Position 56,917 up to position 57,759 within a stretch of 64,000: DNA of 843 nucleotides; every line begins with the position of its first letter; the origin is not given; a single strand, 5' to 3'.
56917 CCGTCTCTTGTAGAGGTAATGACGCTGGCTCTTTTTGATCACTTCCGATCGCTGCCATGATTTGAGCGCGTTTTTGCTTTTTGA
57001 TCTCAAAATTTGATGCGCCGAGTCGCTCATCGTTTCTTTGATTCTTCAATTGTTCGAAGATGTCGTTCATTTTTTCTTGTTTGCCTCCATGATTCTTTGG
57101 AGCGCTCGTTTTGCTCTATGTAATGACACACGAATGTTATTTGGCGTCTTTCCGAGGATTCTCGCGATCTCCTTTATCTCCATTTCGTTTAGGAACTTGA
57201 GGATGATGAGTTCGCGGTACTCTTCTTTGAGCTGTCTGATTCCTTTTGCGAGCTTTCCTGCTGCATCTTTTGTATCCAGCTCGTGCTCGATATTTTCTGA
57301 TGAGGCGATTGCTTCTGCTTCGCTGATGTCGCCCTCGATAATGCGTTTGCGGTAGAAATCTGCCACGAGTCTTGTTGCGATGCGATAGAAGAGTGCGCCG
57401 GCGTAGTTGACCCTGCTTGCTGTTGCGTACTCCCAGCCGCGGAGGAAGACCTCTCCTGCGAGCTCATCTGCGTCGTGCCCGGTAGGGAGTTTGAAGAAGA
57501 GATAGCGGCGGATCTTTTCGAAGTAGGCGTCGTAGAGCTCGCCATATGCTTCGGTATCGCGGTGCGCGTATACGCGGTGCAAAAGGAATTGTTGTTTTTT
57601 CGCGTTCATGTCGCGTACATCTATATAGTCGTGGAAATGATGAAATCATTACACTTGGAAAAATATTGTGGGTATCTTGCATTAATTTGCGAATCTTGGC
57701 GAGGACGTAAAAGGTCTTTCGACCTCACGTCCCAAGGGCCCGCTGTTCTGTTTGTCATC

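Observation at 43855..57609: Candidate surface-glycoprotein biogenesis module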

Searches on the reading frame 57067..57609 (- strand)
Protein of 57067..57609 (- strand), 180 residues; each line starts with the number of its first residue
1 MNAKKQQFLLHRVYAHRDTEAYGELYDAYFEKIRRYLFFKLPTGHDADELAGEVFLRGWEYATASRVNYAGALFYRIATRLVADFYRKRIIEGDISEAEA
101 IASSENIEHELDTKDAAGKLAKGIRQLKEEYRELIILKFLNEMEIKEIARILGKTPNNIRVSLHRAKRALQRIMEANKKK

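Call 3: search_protein_families(library=pfam, proteins=[window:57067-57609:-], max_evalue=0.01)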
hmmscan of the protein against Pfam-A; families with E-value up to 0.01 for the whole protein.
window:57067-57609:- (180 aa): 3 families
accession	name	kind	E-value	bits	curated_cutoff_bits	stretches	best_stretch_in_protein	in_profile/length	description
PF08281.18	Sigma70_r4_2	-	2.9e-14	52.9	25.7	1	121-170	5-54/54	Sigma-70, region 4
PF04542.20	Sigma70_r2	-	4.4e-06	26.8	24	1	25-89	1-68/71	Sigma-70 region 2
PF04545.22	Sigma70_r4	-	7.2e-05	22.7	24.1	1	124-171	2-49/50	Sigma-70, region 4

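Call 8: search_protein_families(library=ncbifam, proteins=[window:57067-57609:-], max_evalue=0.01)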
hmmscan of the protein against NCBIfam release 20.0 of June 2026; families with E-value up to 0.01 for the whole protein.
window:57067-57609:- (180 aa): 82 families (the best 25 are shown)
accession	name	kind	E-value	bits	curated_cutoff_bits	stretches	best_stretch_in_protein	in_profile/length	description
TIGR02952.1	Sig70_famx2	equivalog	1.5e-27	96.5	206.45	1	15-174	6-170/170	ECF subfamily RNA polymerase sigma factor, BldN family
TIGR02937.1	sigma70-ECF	superfamily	5.6e-18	65.1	42.9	1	21-173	2-164/165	sigma-70 family RNA polymerase sigma factor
NF058625.1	sigma_PG0214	equivalog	2.3e-17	63.2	130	1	44-178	28-165/170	GFO_1088 family ECF-type sigma factor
TIGR02950.1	SigM_subfam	subfamily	3.5e-17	62.7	147.95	1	24-174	4-158/159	RNA polymerase sigma factor, SigM family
TIGR02948.1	SigW_bacill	equivalog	3.9e-17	62.9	243.1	1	16-174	14-184/187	RNA polymerase sigma factor SigW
NF009171.0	PRK12518.1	equivalog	4.7e-17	62.4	208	1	15-176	22-186/191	RNA polymerase sigma factor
NF006930.0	PRK09415.1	subfamily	2.8e-16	59.9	198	1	20-176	16-177/179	RNA polymerase factor sigma C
NF007223.0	PRK09641.1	equivalog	3.8e-16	59.5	209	1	17-175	15-185/187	RNA polymerase sigma factor SigW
TIGR02985.1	Sig70_bacteroi1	subfamily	2.2e-15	57.3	126.4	1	20-171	1-159/162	RNA polymerase sigma-70 factor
NF004113.0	PRK05602.1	equivalog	2.8e-15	56.5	208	1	6-179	32-206/211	RNA polymerase sigma factor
TIGR02954.1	Sig70_famx3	hypoth_equivalog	4.3e-15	55.9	188.5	1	14-176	10-169/170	RNA polymerase sigma-70 factor, TIGR02954 family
NF007220.0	PRK09639.1-5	equivalog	8e-15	55.1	260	1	21-179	4-169/181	RNA polymerase sigma factor SigX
NF007226.0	PRK09644.1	equivalog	1.5e-14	54.4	199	1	24-178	5-161/166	RNA polymerase sigma factor SigM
NF007215.0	PRK09637.1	equivalog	1.3e-13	51.4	212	1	24-175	5-155/181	RNA polymerase sigma factor SigZ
NF009170.0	PRK12517.1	subfamily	1.4e-13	50.7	197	1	19-179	22-181/188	RNA polymerase sigma factor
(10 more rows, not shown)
